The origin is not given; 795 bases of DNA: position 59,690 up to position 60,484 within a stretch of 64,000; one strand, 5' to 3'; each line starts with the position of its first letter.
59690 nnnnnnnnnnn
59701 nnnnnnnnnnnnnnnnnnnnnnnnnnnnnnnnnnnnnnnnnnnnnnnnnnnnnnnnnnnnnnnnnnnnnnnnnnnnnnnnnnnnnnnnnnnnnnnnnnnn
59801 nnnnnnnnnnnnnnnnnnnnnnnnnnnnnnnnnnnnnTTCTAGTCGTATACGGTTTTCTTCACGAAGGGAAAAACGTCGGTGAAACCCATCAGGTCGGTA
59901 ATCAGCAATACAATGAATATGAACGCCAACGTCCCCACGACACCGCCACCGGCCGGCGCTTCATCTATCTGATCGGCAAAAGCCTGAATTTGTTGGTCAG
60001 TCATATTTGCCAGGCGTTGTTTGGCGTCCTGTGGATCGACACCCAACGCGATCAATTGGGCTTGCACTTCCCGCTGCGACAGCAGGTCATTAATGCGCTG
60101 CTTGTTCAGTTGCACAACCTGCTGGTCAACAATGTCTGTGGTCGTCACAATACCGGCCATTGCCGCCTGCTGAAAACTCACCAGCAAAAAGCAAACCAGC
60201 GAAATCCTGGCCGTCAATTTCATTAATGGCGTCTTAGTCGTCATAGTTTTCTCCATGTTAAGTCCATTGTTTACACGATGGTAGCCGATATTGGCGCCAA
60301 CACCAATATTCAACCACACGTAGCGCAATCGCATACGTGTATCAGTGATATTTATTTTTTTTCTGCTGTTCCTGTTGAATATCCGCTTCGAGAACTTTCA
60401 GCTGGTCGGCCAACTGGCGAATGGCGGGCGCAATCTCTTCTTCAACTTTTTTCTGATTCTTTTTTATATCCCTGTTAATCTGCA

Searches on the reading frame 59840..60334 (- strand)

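Call 7: search_protein_families(library=pfam, proteins=[window:59840-60334:-])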
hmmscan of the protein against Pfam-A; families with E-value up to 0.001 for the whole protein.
window:59840-60334:- (164 aa): 1 family
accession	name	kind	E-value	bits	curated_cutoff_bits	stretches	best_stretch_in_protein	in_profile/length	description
PF20332.3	DUF6627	-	2.6e-29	102.3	27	1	39-159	2-122/125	Family of unknown function (DUF6627)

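Call 56: search_protein_families(library=ncbifam, proteins=[window:59840-60334:-], max_evalue=1)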
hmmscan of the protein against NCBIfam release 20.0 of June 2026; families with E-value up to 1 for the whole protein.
window:59840-60334:- (164 aa): 2 families
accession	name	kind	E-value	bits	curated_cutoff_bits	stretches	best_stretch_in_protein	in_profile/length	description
NF033919.1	PA2779_fam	subfamily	3.7e-37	127.2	40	1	45-159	7-123/123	PA2779 family protein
NF053863.1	DS11_antiphage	equivalog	0.00075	18.7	260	1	19-71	138-191/305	CBS domain-containing anti-phage protein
